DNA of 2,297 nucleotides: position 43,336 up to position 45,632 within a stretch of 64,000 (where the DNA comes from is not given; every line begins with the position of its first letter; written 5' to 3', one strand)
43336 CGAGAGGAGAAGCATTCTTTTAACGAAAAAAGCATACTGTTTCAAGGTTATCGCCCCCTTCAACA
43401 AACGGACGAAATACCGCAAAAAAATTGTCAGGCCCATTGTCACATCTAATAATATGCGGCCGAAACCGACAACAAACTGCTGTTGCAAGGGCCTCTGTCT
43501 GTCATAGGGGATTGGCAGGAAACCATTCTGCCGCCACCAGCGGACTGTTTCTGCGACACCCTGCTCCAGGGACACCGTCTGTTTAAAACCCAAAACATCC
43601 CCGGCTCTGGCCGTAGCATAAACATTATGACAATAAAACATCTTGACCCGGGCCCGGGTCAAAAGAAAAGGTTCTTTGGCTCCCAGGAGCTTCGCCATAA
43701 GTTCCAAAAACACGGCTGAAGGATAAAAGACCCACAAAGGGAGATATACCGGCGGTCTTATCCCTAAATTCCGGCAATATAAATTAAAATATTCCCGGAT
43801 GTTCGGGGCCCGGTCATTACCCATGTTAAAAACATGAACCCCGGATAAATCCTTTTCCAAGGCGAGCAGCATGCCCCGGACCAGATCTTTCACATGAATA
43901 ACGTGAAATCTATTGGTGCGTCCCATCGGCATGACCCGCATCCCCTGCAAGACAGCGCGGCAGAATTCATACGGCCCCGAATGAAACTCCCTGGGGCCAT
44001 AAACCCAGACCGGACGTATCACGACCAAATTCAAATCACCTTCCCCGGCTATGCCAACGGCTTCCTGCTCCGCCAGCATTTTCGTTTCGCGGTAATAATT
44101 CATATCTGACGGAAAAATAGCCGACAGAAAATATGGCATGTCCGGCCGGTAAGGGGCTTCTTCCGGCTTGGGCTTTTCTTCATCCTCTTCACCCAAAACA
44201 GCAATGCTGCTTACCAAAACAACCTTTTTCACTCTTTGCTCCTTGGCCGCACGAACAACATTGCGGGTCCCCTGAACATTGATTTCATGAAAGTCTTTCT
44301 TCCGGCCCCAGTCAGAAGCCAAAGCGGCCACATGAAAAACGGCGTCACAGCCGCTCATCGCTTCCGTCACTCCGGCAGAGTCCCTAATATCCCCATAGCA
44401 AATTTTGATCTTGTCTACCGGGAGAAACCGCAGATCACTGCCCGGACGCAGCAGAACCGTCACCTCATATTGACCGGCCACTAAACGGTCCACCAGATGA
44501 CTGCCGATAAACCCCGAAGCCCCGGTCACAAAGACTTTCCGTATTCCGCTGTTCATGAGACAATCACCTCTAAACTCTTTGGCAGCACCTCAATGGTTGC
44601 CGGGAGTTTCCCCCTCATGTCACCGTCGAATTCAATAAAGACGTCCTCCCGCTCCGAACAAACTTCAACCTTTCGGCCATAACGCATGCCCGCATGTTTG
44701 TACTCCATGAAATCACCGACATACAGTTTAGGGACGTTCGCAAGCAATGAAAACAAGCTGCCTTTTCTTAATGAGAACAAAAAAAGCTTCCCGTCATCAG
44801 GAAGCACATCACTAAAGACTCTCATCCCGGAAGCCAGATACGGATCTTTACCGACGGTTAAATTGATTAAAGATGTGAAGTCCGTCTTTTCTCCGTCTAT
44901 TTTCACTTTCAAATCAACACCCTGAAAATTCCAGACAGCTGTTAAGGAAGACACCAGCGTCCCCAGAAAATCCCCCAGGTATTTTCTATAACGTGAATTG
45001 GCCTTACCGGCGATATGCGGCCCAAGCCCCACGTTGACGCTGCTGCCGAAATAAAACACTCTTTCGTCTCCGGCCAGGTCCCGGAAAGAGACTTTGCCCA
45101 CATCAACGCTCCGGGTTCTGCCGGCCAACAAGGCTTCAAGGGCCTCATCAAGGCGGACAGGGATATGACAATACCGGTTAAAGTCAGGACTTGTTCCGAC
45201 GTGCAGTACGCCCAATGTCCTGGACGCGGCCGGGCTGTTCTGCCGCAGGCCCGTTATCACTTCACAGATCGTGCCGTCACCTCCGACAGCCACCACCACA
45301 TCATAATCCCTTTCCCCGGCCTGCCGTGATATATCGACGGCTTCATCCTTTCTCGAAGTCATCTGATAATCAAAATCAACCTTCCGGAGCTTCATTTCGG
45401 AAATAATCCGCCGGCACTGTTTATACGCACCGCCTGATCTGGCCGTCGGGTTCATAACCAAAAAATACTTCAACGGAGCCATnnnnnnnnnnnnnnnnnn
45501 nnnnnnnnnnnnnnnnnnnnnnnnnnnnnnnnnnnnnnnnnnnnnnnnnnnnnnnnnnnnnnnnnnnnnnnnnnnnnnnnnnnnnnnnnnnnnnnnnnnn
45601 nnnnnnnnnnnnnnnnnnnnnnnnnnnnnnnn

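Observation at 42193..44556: Unusual single-polypeptide fusion of an extended-SDR (epimerase/CerR-like) domain with a radical SAM-SPASM domain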

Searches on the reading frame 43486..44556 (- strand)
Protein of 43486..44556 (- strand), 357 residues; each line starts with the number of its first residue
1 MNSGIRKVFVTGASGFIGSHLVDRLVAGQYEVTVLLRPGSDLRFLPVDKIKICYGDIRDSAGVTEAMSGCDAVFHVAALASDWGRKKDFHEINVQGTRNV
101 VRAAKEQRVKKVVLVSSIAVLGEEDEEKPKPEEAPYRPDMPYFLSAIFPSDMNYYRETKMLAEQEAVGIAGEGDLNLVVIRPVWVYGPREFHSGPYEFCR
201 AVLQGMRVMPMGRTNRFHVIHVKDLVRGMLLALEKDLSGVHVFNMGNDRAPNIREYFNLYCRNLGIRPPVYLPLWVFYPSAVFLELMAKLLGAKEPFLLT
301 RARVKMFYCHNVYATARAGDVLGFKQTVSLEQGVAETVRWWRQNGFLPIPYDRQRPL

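Call 11: search_solved_structures(query=window:43486-44556:-, max_evalue=0.00001)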
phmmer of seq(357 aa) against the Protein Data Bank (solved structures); distinct sequences matched with E-value up to 0.00001: 98 (the best 60 are shown).
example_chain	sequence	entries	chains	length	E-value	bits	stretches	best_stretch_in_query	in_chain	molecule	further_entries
3wj7_A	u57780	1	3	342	2.3e-29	105.7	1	9-346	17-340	Putative oxidoreductase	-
6jkg_A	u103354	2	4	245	1.4e-21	80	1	6-235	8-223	Sterol-4-alpha-carboxylate 3-dehydrogenase, decarboxylating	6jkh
8rdg_A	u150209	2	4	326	4.3e-21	78.5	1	7-268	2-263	SDR family NAD(P)-dependent oxidoreductase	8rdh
6wjb_A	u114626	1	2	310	6.1e-21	78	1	6-247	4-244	NAD-dependent epimerase/dehydratase family protein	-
8rdi_A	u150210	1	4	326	9.3e-21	77.3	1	7-268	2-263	SDR family NAD(P)-dependent oxidoreductase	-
4r1s_A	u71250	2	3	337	2.4e-20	76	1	7-189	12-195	cinnamoyl CoA reductase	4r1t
6wj9_A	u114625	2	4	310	4.9e-20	75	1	6-246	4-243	NAD-dependent epimerase/dehydratase family protein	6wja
6kv9_A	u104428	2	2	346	5e-20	75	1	8-269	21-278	MoeE5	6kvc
1r6d_A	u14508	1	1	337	6.3e-18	68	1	7-146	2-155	TDP-glucose-4,6-dehydratase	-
3icp_A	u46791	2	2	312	7.1e-18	67.9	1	7-272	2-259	NAD-dependent epimerase/dehydratase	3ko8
1r66_A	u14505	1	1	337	7.1e-18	67.9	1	7-146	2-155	TDP-glucose-4,6-dehydratase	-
4r1u_A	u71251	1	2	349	1.2e-16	63.8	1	3-236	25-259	Cinnamoyl CoA reductase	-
6dnt_A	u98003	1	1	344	8.2e-16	61.1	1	6-254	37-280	NAD-dependent epimerase/dehydratase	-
6nbr_A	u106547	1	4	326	8.7e-16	61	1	7-255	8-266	Kavalactone reductase 1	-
3aw9_A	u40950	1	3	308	9.7e-16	60.8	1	7-272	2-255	NAD-dependent epimerase/dehydratase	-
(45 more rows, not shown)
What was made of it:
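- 43516..44538 (-): Extended SDR domain, residues 7-347. It carries TGxxGxxG (11-18), Arg37 after beta-2 (suggesting NADPH preference), Ser116 and Tyr155-x3-Lys159. The best PDB matches are 3wj7 and NSDHL 6jkg (call 11).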

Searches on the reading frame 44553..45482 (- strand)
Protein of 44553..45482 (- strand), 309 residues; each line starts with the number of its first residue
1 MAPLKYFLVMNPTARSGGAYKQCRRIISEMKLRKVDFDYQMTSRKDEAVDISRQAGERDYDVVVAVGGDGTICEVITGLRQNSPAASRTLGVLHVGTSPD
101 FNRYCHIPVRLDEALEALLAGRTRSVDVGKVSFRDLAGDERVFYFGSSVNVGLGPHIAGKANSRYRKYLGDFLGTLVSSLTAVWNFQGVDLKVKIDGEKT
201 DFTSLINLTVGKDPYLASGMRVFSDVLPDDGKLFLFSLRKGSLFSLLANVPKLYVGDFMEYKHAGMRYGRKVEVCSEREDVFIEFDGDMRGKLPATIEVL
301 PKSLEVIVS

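Call 5: search_protein_families(library=pfam, proteins=[window:44553-45482:-], max_evalue=0.01)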
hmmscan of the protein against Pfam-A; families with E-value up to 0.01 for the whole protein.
window:44553-45482:- (309 aa): 3 families
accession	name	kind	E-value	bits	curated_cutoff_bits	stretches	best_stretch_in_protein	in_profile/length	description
PF00781.29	DAGK_cat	-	4.4e-25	88.1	23.6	1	6-131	2-125/125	Diacylglycerol kinase catalytic domain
PF19279.4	YegS_C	-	2.4e-19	70.1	27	1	173-308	25-158/158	YegS C-terminal NAD kinase beta sandwich-like domain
PF01513.26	NAD_kinase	-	0.00035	21.3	25.5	1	29-93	38-107/130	ATP-NAD kinase N-terminal domain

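Call 6: search_protein_families(library=ncbifam, proteins=[window:44553-45482:-], max_evalue=0.01)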
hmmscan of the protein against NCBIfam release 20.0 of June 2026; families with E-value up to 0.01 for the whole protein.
window:44553-45482:- (309 aa): 11 families
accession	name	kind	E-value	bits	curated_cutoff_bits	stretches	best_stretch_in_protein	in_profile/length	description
TIGR00147.1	TIGR00147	subfamily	1.7e-36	125.7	118.65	1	5-308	3-294/296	YegS/Rv2252/BmrU family lipid kinase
NF009604.0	PRK13057.1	equivalog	3.7e-35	121.3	274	1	5-308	10-294/302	lipid kinase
NF009874.0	PRK13337.1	equivalog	3.2e-29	101.8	385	1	9-308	8-293/305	diacylglycerol kinase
NF009603.0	PRK13055.1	subfamily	1.9e-23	83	342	1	8-308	7-299/335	diacylglycerol kinase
NF009605.0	PRK13059.1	equivalog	7.3e-23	81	313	1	9-308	7-291/295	putative lipid kinase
NF009602.0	PRK13054.1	equivalog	7.9e-23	81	284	1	21-307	18-291/301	lipid kinase YegS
NF008882.0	PRK11914.1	equivalog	8.8e-23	80.9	302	1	8-308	13-302/306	diacylglycerol kinase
NF002033.0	PRK00861.1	subfamily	5.7e-20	71.2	293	1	7-308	15-304/328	putative lipid kinase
NF040993.1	MamU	equivalog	3.7e-19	69.2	400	1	38-308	38-294/296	lipid kinase MamU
TIGR03702.1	lip_kinase_YegS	equivalog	2.2e-18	66.3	387.45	1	21-257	14-238/295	lipid kinase YegS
NF009025.0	PRK12361.1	equivalog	2.1e-14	52.6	505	1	6-308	244-539/546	hypothetical protein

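Call 35: search_solved_structures(query=window:44553-45482:-, max_evalue=0.00001)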
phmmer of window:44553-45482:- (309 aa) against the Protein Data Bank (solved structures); distinct sequences matched with E-value up to 0.00001: 8.
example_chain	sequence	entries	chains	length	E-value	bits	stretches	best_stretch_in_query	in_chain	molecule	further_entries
4wer_A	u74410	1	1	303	6.2e-21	78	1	5-306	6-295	Diacylglycerol kinase catalytic domain protein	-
2qv7_A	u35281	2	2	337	1.2e-20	77.1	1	9-306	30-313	Diacylglycerol Kinase DgkB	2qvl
4wrr_A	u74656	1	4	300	1e-14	57.6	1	5-302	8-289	putative diacylglycerol kinase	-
3s40_A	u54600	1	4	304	1e-14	57.6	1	5-302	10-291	diacylglycerol kinase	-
3t5p_A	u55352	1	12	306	1.1e-14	57.5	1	5-301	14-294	BmrU protein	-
2p1r_A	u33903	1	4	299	1e-10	44.5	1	24-135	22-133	Lipid kinase yegS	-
2jgr_A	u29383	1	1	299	3.1e-09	39.6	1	37-135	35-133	YEGS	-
2bon_A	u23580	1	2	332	3.9e-09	39.3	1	37-135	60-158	LIPID KINASE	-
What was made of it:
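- The kinase is closest to DgkB (call 35).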
